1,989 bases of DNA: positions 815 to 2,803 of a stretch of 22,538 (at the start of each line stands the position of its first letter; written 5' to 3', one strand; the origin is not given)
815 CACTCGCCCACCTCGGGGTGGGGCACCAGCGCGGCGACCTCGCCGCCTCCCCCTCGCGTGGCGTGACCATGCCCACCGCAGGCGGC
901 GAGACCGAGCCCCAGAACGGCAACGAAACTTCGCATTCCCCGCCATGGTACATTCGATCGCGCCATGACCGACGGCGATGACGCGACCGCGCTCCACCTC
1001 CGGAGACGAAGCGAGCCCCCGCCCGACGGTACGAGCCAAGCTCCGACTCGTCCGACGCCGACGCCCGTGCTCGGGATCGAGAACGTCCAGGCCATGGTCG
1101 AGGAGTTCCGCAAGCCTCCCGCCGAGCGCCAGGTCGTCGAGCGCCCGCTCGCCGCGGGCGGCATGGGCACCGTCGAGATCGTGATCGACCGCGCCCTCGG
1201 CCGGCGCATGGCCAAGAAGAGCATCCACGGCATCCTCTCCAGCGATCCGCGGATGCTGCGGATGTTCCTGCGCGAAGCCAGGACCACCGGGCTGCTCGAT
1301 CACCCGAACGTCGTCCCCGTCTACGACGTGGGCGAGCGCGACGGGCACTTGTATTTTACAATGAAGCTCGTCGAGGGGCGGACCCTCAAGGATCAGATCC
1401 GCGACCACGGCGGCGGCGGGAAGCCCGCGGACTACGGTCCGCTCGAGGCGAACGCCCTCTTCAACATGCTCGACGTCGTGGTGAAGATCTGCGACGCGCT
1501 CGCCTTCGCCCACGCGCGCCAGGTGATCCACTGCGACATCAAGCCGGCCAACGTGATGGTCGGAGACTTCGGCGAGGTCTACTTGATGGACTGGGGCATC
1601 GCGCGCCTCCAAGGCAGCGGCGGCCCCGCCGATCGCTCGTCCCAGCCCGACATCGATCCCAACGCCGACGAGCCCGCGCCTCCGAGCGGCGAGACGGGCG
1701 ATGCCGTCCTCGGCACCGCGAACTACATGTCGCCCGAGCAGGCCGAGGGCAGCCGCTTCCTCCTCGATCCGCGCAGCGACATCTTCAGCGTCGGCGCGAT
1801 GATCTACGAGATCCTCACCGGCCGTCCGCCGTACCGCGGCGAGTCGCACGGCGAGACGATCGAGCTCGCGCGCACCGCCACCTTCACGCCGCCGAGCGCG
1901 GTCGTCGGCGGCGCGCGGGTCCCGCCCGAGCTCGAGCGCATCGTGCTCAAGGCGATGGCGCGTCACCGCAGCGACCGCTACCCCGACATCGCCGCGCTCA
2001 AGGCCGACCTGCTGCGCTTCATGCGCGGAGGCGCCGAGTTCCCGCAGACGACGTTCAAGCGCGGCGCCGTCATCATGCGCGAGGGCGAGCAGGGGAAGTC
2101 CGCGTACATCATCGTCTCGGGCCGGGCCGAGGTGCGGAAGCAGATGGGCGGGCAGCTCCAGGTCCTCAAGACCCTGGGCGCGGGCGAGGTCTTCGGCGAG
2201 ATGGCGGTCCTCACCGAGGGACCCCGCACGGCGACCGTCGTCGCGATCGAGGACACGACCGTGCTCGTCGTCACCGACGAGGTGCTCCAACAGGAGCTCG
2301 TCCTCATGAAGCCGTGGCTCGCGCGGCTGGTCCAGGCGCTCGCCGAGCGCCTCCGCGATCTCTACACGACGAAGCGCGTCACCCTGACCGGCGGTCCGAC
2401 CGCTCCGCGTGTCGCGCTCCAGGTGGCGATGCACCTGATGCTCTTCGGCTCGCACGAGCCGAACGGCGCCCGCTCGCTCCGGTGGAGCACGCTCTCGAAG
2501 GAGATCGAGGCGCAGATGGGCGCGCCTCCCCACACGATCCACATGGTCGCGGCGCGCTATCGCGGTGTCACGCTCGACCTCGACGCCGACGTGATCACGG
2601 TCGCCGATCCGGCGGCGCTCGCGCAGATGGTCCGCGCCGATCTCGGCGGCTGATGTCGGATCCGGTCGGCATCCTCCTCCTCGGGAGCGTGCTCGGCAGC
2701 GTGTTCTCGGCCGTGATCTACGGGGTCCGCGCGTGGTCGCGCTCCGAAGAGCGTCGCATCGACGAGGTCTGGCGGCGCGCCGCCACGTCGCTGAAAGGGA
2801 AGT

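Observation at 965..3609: PKG-like bacterial kinase: a Hanks Ser/Thr kinase with a C-terminal cNMP-binding domain, translationally coupled to a membrane-anchored partner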

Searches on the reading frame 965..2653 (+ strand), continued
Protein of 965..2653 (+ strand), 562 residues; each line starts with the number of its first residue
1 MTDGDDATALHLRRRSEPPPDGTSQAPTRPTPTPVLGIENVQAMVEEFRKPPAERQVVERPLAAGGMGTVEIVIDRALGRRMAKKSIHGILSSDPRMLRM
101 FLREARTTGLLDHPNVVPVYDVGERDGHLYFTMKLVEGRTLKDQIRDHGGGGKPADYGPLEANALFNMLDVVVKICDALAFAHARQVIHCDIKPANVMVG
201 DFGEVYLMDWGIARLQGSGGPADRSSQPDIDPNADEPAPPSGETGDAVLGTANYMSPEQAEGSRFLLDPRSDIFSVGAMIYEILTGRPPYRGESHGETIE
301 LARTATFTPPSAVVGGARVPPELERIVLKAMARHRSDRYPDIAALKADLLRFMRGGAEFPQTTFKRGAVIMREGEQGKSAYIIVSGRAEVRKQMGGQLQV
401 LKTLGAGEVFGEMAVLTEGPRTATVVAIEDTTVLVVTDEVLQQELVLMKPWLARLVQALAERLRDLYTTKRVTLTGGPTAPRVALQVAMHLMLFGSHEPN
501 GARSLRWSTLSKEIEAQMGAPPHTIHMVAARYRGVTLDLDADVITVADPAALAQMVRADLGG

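Call 37: predict_structure(alignment_id=A2)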
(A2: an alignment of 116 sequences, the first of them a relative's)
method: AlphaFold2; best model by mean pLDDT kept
length: 562 residues; sequences in the alignment: 116
mean_pLDDT: 83.7   pTM: 0.65
mean pLDDT of the five models: 83.7, 82.3, 81.2, 80.3, 79.2
residues with pLDDT >= 90: 297; 70-90: 170; 50-70: 38; < 50: 57
segments of 3 or more residues with pLDDT < 50: 1-25, 218-231, 234-246, 472-475
pLDDT, mean of each block of 10 residues (from residue 1): 33 37 49 75 92 93 86 92 92 84 85 88 92 92 89 76 92 96 88 94 86 53 47 47 54 93 87 97 96 95 97 87 96 97 97 72 94 88 95 92 93 72 94 87 76 81 70 61 96 96 97 90 91 97 98 95 64
secondary structure, 60 per line:
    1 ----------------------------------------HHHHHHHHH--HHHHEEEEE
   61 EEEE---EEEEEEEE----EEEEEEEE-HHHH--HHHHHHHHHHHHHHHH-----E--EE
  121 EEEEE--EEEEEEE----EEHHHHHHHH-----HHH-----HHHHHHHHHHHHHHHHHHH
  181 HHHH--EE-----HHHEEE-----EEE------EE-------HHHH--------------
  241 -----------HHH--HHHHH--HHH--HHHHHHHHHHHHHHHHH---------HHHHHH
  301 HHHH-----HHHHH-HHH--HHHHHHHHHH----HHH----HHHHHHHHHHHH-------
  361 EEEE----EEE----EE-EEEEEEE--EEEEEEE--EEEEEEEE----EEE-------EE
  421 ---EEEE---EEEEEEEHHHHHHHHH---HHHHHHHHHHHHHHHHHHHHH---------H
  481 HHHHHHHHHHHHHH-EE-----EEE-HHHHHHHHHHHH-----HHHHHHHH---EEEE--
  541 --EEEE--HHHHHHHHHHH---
elements in order: H41-49 H52-55 E56-64 E68-75 E80-87 H89-92 H95-110 E119-125 E128-134 H141-148 H162-184 E197-199 E205-207 H223-226 H257-261 H269-285 H295-304 H310-314 H321-330 H342-353 E361-364 E369-371 E379-385 E388-394 E397-404 E409-411 E424-427 E431-437 H438-446 H450-470 H480-494 E503-505 H507-518 H524-531 E535-538 E543-546 H549-559
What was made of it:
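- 1607..1702 (+): Long, poorly conserved activation-loop insert (residues about 215-246) ending at the nearly invariant T244. pLDDT below 50 for residues 218-246 (call 37).
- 2309..2374 (+): Helix equivalent to the CRP C-helix, with invariant K449-P450-W451 at its start. The AlphaFold2 model has a helix at 450-470 (call 37).
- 2396..2644 (+): Winged-helix domain of CRP type with a degenerate recognition helix (residues about 478-560). AlphaFold2 topology is helix, strand, helix, helix, beta-hairpin, helix, with pLDDT 90-98 (call 37).
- On CRP/FNR superfamily: The AlphaFold2 model has a helix at 450-470 and a winged helix at 480-559 (call 37).
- Structure: the AlphaFold2 model has pLDDT 83.7 with a confident winged-helix tail (call 37).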

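Call 41: fold_search(model_id=the predicted structure, library=pdb)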
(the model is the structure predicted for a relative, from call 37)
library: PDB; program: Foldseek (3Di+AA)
matches with E <= 10: 2000; with E <= 0.001: 1999
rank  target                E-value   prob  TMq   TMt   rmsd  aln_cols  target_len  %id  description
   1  5u94                  1.6e-22  1.00  0.42  0.88   3.4       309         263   33  Crystal structure of the Mycobacterium tuberculosis PASTA kinase PknB in complex with the potential theraputic kinase in (released 2017-12-20)
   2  3ori_A                6.1e-22  1.00  0.42  0.86   3.0       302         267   32  Mycobacterium tuberculosis PknB kinase domain L33D mutant (crystal form 1) (released 2010-12-15)
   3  1o6y                  7.2e-22  1.00  0.42  0.88   2.9       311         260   32  Catalytic domain of PknB kinase from Mycobacterium tuberculosis (released 2003-01-30)
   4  6i2p_A                8.9e-22  1.00  0.40  0.80   5.3       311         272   33  Crystal structure of the Mycobacterium tuberculosis PknB kinase domain (L33E mutant) in complex with its substrate Gar (released 2019-05-22)
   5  2fum_A                1.4e-21  1.00  0.43  0.89   2.7       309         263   33  Catalytic domain of protein kinase PknB from Mycobacterium tuberculosis in complex with mitoxantrone (released 2006-08-01)
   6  2fum_B                4.4e-21  1.00  0.43  0.89   3.1       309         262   33  Catalytic domain of protein kinase PknB from Mycobacterium tuberculosis in complex with mitoxantrone (released 2006-08-01)
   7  3orm                  4.9e-21  1.00  0.42  0.87   2.2       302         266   32  Mycobacterium tuberculosis PknB kinase domain D76A mutant (released 2010-12-15)
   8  2fum_D                4.9e-21  1.00  0.42  0.88   3.6       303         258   32  Catalytic domain of protein kinase PknB from Mycobacterium tuberculosis in complex with mitoxantrone (released 2006-08-01)
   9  6b2p                  6.8e-21  1.00  0.41  0.87   2.4       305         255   31  Dual Inhibition of the Essential Protein Kinases A and B in Mycobacterium tuberculosis (released 2018-02-14)
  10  6i2p_B                1.1e-20  1.00  0.40  0.81   5.0       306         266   32  Crystal structure of the Mycobacterium tuberculosis PknB kinase domain (L33E mutant) in complex with its substrate Gar (released 2019-05-22)
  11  2fum_C                1.2e-20  1.00  0.41  0.89   1.9       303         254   31  Catalytic domain of protein kinase PknB from Mycobacterium tuberculosis in complex with mitoxantrone (released 2006-08-01)
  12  3oro                  1.2e-20  1.00  0.41  0.81   4.2       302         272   35  Mycobacterium tuberculosis PknB kinase domain L33D mutant (crystal form 4) (released 2010-12-15)
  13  3ort                  1.2e-20  1.00  0.40  0.80   3.5       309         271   31  Mycobacterium tuberculosis PknB kinase domain L33D mutant (crystal form 6) (released 2010-12-15)
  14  1mru_A                3.2e-20  1.00  0.42  0.86   2.7       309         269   33  Intracellular Ser/Thr protein kinase domain of Mycobacterium tuberculosis PknB. (released 2003-02-11)
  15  3orp                  3.2e-20  1.00  0.41  0.80   4.1       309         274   32  Mycobacterium tuberculosis PknB kinase domain L33D mutant (crystal form 5) (released 2010-12-15)
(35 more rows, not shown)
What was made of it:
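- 1130..1999 (+): Hanks-type (PknB-like) kinase domain, residues about 56-345. Foldseek top hits are M. tuberculosis PknB (33% identity, target TM-score 0.88, call 41).
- Closest known: Bacterial Hanks-type Ser/Thr kinases of the PknB type. Same: These are the best structural matches (33% identity, target TM-score 0.88, call 41).
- Kinase type: the kinase domain is closest to PknB (call 41).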

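Call 86: search_protein_families(library=pfam, proteins=[L003:9818-11800:+], max_evalue=0.01)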
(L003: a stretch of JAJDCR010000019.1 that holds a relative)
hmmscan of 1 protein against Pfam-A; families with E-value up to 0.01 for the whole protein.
L003:9818-11800:+ (661 aa): 3 families
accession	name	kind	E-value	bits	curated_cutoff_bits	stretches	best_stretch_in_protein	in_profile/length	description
PF00069.31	Pkinase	-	2.2e-32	112.9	31.7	1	100-386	1-256/263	Protein kinase domain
PF00027.35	cNMP_binding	-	3.3e-20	72.3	27.5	1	407-490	4-88/89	Cyclic nucleotide-binding domain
PF07714.23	PK_Tyr_Ser-Thr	-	8.7e-17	61.7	23.1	1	136-383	35-250/258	Protein tyrosine and serine/threonine kinase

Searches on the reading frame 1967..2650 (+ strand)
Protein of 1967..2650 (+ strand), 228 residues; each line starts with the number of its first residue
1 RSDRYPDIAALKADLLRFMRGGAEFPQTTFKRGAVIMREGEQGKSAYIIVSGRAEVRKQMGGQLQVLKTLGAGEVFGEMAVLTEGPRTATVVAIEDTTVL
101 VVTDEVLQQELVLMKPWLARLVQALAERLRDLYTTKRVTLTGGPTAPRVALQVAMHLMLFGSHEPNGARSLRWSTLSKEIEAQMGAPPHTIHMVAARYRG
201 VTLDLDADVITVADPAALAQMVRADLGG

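Call 10: search_solved_structures(query=window:1967-2650:+, max_evalue=1, show_alignments=3)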
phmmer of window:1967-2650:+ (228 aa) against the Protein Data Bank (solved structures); distinct sequences matched with E-value up to 1: 190 (the best 60 are shown).
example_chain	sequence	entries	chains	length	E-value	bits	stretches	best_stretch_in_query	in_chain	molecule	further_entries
5dyk_A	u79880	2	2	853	4.1e-25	92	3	25-124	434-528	CGMP-dependent protein kinase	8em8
9ya0_MA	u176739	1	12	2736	7.8e-24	87.9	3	25-111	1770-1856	PCR12, TGME49_219070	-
5ezr_A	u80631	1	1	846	1.8e-23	86.7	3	25-119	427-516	cGMP-dependent protein kinase, putative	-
4rz7_A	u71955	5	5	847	1.8e-23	86.7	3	25-119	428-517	cGMP-dependent protein kinase, putative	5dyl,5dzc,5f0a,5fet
9p74_A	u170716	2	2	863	2e-23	86.5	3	25-119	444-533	cGMP-dependent protein kinase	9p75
5j3u_A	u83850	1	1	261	6.3e-20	75.1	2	32-95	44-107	Protein Kinase A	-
3shr_A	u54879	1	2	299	2.5e-18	69.8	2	25-104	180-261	cGMP-dependent protein kinase 1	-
4z07_A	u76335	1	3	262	4.2e-18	69.1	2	25-104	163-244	cGMP-dependent protein kinase 1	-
7ssb_A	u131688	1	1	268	5.9e-18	68.6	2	25-104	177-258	cGMP-dependent protein kinase 1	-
6rsx_A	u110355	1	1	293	9.6e-18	68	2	27-93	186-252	Regulatory Subunit of Protein Kinase A (cAMP-dependent) from Euglena gracilis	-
7lv3_A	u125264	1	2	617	6e-17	65.4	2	25-104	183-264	Isoform Beta of cGMP-dependent protein kinase 1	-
3of1_A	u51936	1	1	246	1e-16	64.6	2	29-102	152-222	cAMP-dependent protein kinase regulatory subunit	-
3h3u_A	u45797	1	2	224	7.8e-16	61.7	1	28-221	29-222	PROBABLE TRANSCRIPTIONAL REGULATORY PROTEIN (PROBABLY CRP/FNR-FAMILY)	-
3mzh_A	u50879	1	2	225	8e-16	61.7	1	28-221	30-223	PROBABLE TRANSCRIPTIONAL REGULATORY PROTEIN (PROBABLY CRP/FNR-FAMILY)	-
3d0s_A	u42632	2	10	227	8.2e-16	61.7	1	28-221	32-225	TRANSCRIPTIONAL REGULATORY PROTEIN | PROBABLE TRANSCRIPTIONAL REGULATORY PROTEIN (PROBABLY CRP/ FNR-FAMILY)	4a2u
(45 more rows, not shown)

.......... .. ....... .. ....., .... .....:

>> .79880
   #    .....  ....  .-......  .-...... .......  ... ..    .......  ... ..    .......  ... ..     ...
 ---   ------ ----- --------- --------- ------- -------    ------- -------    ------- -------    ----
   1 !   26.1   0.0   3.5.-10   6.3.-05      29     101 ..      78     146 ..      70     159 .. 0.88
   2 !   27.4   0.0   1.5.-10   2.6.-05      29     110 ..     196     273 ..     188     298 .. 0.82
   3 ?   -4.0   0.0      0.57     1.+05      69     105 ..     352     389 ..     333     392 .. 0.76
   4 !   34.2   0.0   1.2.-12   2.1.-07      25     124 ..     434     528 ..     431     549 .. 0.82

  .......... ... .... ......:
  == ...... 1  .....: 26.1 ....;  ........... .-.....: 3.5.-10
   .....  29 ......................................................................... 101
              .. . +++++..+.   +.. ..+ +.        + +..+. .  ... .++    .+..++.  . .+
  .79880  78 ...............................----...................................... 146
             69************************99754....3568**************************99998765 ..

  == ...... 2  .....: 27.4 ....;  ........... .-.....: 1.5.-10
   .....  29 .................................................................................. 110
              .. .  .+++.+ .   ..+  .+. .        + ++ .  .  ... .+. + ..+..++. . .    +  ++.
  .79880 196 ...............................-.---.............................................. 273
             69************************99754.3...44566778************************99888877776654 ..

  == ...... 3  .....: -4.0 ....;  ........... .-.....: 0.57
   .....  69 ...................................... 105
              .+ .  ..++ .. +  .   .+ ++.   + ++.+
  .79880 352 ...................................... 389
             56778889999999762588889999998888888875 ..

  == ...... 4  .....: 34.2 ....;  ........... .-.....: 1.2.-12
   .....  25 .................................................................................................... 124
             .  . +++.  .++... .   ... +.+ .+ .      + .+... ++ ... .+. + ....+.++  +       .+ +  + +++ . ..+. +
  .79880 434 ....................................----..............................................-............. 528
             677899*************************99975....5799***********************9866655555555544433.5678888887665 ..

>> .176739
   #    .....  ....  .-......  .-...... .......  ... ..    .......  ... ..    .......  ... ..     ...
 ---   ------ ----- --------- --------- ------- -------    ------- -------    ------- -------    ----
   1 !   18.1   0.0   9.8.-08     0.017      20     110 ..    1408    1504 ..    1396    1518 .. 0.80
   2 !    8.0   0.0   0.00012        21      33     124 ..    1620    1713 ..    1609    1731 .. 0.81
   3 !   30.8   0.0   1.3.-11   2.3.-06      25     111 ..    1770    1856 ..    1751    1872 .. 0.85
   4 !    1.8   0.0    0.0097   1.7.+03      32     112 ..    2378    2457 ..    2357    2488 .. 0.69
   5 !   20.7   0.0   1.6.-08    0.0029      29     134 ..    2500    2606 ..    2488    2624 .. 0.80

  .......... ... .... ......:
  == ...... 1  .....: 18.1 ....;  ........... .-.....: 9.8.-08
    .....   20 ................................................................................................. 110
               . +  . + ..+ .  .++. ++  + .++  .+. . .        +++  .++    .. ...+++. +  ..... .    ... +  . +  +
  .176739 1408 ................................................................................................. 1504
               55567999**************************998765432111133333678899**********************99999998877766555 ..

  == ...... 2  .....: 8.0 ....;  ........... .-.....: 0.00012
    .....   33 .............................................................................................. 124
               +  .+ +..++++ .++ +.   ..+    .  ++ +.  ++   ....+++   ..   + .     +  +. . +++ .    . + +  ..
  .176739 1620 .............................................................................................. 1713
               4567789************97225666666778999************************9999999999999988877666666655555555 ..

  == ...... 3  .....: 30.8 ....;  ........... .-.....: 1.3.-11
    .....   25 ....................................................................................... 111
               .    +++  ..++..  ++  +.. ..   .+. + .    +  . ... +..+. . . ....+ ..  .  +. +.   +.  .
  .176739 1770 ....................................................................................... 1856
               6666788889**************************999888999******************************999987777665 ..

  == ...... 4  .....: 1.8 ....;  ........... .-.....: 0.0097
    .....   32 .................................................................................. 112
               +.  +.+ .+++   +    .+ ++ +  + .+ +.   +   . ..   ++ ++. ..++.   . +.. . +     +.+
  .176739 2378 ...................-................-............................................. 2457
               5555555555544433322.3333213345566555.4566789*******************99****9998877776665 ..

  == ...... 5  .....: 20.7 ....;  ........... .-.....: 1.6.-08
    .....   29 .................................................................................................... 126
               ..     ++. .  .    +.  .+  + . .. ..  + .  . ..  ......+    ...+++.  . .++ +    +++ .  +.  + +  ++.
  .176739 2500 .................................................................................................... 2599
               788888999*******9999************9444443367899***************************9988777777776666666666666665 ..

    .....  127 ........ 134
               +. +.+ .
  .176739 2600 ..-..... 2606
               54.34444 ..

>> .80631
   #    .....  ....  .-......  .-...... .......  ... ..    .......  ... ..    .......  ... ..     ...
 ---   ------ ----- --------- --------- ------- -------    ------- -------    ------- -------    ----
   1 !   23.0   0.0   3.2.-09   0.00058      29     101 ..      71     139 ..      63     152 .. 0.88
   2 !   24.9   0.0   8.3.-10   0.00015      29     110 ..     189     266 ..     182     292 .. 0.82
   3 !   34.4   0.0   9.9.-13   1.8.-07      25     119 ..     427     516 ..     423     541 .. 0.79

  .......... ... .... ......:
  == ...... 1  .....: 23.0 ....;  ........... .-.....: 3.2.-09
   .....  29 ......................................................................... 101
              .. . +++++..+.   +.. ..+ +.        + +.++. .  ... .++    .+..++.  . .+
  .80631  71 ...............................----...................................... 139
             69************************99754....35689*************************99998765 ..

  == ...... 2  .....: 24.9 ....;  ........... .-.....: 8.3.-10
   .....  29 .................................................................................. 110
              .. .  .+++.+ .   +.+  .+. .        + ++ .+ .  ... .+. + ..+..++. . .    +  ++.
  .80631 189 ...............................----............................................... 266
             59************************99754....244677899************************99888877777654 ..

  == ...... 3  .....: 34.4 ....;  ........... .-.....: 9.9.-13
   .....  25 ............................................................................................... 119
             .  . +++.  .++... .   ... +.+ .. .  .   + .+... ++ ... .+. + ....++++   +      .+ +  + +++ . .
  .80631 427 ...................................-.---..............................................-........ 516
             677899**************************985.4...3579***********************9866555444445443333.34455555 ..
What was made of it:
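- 2027..2299 (+): Cyclic-nucleotide-binding beta-roll, residues about 355-445. The best solved-structure sequence matches are PKG and PKA cyclic-nucleotide-binding domains and CRP proteins (call 10).
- Closest known: Eukaryotic cGMP- and cAMP-dependent protein kinases. Same: That domain's best sequence matches are PKG domains (E 4e-25, call 10), including the R-T-A signature.
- Tail homology: the C-terminal half aligns end to end with Mtb Crp (query residues 28-221 against chain 29-222, E 8e-16, call 10). The best sequence matches are genuine cGMP/cAMP-binding domains of PKG and PKA (E 4e-25 to 1e-16, call 10).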
